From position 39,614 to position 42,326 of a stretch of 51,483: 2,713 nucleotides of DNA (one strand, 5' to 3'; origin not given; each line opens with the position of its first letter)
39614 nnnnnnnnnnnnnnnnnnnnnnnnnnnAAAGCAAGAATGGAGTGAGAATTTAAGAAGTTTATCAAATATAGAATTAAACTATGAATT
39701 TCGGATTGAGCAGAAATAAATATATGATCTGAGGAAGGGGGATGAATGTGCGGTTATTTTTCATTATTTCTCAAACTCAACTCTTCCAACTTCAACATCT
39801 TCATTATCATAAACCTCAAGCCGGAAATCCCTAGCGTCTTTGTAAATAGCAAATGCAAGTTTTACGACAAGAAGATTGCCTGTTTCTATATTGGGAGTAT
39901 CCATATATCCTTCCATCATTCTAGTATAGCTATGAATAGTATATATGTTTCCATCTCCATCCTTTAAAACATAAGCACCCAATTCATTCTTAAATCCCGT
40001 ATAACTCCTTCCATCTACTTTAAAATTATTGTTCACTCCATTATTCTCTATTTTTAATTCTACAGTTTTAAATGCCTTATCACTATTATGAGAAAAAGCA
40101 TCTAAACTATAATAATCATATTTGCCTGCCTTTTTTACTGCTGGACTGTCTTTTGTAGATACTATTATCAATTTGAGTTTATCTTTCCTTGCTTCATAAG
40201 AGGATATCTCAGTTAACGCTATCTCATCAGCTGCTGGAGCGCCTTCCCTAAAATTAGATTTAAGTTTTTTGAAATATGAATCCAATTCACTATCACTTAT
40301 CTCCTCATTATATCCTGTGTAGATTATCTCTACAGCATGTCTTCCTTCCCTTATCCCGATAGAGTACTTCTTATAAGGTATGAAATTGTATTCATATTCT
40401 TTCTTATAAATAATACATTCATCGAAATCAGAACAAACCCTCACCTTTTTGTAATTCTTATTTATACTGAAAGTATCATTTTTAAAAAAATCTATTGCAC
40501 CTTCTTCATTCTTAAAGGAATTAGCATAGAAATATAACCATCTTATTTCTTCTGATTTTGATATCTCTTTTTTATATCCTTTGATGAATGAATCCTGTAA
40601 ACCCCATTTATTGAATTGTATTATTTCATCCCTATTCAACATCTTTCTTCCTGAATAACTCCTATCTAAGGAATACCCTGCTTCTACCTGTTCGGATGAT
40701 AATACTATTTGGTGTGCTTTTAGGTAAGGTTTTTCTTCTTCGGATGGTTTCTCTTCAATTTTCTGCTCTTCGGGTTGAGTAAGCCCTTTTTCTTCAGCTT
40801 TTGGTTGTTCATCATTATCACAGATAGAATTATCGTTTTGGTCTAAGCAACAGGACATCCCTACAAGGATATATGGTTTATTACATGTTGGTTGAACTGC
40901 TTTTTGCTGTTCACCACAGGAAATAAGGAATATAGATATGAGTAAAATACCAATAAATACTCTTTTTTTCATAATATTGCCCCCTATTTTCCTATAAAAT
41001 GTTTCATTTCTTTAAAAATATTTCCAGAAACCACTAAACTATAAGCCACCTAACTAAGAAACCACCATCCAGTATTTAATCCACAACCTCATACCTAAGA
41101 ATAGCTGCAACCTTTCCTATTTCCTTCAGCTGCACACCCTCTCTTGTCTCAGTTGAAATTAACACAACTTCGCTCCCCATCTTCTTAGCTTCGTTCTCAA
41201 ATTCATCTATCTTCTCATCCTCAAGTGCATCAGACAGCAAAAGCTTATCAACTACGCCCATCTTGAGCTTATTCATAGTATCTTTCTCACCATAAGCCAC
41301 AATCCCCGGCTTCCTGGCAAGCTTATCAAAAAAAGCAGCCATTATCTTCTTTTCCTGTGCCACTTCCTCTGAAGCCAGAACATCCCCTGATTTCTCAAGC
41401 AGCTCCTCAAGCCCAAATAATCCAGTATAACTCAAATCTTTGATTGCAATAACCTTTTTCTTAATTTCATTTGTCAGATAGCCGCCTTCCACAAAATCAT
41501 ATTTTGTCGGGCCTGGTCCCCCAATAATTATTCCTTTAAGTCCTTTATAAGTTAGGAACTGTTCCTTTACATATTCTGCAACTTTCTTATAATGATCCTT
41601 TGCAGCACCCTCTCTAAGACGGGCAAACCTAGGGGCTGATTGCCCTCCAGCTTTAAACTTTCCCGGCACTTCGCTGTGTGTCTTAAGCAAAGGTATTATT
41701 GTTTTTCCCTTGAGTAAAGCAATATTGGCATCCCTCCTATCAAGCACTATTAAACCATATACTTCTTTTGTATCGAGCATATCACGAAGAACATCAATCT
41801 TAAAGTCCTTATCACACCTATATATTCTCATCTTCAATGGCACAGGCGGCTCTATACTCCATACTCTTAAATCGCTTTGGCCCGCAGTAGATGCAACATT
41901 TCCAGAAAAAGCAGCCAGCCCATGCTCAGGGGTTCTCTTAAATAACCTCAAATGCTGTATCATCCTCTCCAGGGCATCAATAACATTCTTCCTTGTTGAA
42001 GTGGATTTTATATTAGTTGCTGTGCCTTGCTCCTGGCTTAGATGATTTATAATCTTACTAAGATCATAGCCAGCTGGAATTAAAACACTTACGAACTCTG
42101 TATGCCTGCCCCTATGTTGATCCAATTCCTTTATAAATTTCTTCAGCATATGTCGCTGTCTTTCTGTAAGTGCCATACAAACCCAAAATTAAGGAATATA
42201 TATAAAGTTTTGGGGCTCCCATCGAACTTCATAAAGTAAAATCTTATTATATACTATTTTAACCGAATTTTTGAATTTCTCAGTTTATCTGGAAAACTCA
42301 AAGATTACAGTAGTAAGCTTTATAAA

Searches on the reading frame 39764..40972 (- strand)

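Call 12: search_protein_families(library=pfam, proteins=[window:39764-40972:-], max_evalue=0.01)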
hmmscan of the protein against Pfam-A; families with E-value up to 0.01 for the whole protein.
window:39764-40972:- (402 aa): 1 family
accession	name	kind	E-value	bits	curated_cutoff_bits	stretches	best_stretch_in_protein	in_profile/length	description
PF11611.13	DUF4352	-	0.00046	20.9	25.9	1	293-389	29-114/122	Domain of unknown function (DUF4352)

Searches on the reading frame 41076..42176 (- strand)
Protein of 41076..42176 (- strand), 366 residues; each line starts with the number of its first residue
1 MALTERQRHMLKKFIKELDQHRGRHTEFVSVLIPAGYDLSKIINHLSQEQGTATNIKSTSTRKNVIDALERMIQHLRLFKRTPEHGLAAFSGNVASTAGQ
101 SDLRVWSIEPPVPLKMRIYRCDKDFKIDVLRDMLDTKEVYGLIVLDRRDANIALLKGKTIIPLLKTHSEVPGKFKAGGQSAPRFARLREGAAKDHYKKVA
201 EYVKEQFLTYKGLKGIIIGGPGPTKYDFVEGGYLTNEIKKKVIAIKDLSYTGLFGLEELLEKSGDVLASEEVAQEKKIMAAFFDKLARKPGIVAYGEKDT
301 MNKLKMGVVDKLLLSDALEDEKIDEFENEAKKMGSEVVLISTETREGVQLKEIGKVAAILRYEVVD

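Call 12: search_protein_families(library=pfam, proteins=[window:41076-42176:-], max_evalue=0.01)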
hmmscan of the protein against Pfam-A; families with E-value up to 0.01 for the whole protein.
window:41076-42176:- (366 aa): 5 families
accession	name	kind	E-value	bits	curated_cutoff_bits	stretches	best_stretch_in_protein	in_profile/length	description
PF03464.20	eRF1_2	-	1.8e-37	129.1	27.1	1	140-268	2-132/133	eRF1 domain 2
PF03465.20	eRF1_3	-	6.1e-21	75.3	25.8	1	272-364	1-106/106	eRF1 domain 3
PF03463.20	eRF1_1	-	2.1e-14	54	23.8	1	12-134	1-123/123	eRF1 domain 1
PF18859.6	acVLRF1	-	1.5e-10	41.8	27.1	1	143-220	5-81/130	Actinobacteria/chloroflexi VLRF1 release factor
PF18854.6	baeRF_family10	-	3.5e-10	40.7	27.1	1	127-221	3-100/143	Bacterial archaeo-eukaryotic release factor family 10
